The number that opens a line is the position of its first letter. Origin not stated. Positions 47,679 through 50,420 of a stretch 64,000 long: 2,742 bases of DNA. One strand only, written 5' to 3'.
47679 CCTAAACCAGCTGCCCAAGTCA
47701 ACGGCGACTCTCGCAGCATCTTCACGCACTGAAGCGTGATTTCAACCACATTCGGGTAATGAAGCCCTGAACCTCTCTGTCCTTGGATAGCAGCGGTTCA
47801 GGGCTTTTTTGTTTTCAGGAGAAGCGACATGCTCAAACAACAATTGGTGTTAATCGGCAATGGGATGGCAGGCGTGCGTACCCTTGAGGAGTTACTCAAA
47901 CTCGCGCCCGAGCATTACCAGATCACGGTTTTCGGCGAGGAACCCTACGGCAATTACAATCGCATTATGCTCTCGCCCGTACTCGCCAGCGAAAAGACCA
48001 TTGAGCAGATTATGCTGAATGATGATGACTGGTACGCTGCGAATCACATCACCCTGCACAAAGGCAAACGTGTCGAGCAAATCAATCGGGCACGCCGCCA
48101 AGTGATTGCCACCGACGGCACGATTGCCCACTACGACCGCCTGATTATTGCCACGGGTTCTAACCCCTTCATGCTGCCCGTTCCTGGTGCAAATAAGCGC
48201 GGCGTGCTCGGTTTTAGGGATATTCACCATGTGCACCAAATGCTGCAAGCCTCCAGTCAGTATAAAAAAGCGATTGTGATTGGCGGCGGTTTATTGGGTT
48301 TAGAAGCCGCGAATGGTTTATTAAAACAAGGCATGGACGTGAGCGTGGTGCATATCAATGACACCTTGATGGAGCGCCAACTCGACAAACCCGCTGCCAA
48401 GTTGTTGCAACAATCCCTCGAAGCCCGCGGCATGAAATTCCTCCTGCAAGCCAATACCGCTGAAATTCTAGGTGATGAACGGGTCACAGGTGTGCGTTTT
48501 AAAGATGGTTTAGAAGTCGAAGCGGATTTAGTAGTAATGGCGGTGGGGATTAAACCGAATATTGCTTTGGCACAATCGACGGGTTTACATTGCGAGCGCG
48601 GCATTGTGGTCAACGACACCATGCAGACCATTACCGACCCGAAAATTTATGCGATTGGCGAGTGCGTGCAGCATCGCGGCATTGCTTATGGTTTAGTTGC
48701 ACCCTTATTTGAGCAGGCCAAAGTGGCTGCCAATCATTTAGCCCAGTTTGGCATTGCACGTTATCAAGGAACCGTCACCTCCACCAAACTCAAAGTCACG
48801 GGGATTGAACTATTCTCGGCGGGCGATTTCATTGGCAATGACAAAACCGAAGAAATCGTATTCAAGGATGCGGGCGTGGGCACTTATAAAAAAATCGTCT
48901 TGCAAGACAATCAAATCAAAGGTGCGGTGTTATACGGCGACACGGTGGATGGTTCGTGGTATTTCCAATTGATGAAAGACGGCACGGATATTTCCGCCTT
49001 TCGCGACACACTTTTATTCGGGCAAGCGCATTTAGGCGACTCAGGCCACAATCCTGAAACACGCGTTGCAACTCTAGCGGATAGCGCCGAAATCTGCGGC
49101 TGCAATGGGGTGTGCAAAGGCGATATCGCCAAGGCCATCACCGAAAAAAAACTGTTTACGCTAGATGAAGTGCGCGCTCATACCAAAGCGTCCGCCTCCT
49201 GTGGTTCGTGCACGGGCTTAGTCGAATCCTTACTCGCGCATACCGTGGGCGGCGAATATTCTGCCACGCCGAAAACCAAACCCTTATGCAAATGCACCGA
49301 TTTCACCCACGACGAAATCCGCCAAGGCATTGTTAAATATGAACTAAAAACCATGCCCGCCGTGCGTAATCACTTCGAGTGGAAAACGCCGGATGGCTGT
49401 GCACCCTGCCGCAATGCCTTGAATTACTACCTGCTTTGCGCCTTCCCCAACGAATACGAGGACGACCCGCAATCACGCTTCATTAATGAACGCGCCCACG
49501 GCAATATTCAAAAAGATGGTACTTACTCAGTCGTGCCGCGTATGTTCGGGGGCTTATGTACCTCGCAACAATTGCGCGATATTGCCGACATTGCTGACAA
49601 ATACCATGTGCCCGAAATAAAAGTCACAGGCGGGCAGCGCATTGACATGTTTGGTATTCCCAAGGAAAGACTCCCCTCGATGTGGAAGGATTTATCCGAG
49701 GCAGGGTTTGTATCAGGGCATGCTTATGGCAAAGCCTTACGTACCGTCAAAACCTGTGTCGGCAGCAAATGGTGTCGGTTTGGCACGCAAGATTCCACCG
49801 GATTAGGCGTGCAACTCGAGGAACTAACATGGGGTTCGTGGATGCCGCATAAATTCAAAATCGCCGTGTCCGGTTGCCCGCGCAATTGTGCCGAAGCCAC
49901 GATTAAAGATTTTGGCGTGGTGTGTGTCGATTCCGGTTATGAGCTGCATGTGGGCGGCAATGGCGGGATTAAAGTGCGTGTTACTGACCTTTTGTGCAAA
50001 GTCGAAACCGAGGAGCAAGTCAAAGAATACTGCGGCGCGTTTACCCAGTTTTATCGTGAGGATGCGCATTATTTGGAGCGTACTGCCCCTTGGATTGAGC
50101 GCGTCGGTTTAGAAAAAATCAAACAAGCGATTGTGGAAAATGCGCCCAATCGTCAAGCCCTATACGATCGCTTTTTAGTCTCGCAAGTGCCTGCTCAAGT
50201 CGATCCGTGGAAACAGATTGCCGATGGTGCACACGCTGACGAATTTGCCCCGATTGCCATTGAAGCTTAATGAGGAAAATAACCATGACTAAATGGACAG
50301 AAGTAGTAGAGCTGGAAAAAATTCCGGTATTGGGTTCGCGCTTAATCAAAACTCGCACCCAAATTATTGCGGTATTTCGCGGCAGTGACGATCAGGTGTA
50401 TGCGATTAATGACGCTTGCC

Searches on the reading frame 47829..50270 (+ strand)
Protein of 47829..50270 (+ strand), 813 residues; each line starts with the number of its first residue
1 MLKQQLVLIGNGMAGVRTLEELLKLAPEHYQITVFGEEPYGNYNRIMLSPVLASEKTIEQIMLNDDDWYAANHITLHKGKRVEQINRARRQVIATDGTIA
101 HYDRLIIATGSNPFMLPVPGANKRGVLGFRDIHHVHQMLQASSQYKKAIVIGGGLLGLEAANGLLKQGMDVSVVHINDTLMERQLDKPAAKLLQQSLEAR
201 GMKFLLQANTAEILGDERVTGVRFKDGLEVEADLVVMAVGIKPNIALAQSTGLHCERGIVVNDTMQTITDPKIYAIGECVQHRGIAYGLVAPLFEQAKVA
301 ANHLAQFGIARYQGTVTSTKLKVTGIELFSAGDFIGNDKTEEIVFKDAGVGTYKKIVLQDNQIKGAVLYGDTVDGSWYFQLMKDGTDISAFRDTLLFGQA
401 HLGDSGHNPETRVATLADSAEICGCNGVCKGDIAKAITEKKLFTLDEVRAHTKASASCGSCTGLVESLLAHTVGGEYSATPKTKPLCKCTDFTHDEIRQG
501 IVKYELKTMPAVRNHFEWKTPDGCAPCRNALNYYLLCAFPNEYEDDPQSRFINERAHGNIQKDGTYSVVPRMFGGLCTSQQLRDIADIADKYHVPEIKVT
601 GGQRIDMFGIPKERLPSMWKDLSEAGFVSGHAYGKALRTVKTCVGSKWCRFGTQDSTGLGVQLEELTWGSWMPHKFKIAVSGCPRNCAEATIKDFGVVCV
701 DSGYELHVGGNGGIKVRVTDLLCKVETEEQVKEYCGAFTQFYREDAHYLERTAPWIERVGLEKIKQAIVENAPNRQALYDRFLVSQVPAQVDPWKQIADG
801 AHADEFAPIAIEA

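Call 102: search_protein_families(library=pfam, proteins=[window:47829-50270:+], max_evalue=0.00001)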
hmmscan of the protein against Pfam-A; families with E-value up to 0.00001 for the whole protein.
window:47829-50270:+ (813 aa): 8 families
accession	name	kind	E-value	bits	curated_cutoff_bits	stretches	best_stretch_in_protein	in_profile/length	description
PF07992.20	Pyr_redox_2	-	1.3e-57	195.9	26.1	1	5-300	2-287/291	Pyridine nucleotide-disulphide oxidoreductase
PF01077.27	NIR_SIR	-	2.1e-34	118.7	27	1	634-772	2-154/158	Nitrite and sulphite reductase 4Fe-4S domain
PF04324.20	Fer2_BFD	-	2.6e-25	88.9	26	2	422-470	2-49/50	BFD-like [2Fe-2S] binding domain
PF00070.33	Pyr_redox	-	2.3e-19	70.1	22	1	147-227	1-82/82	Pyridine nucleotide-disulphide oxidoreductase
PF18267.7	Rubredoxin_C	-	3.3e-19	69.1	25.9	1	318-385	2-69/70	Rubredoxin NAD+ reductase C-terminal domain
PF03460.22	NIR_SIR_ferr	-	6.1e-16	58.4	24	1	561-624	3-68/69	Nitrite/Sulfite reductase ferredoxin-like half domain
PF13738.12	Pyr_redox_3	-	7.2e-14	52.2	30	1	70-277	92-305/305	Pyridine nucleotide-disulphide oxidoreductase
PF01266.30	DAO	-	4.7e-06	26.8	27.9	0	148-174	2-28/353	FAD dependent oxidoreductase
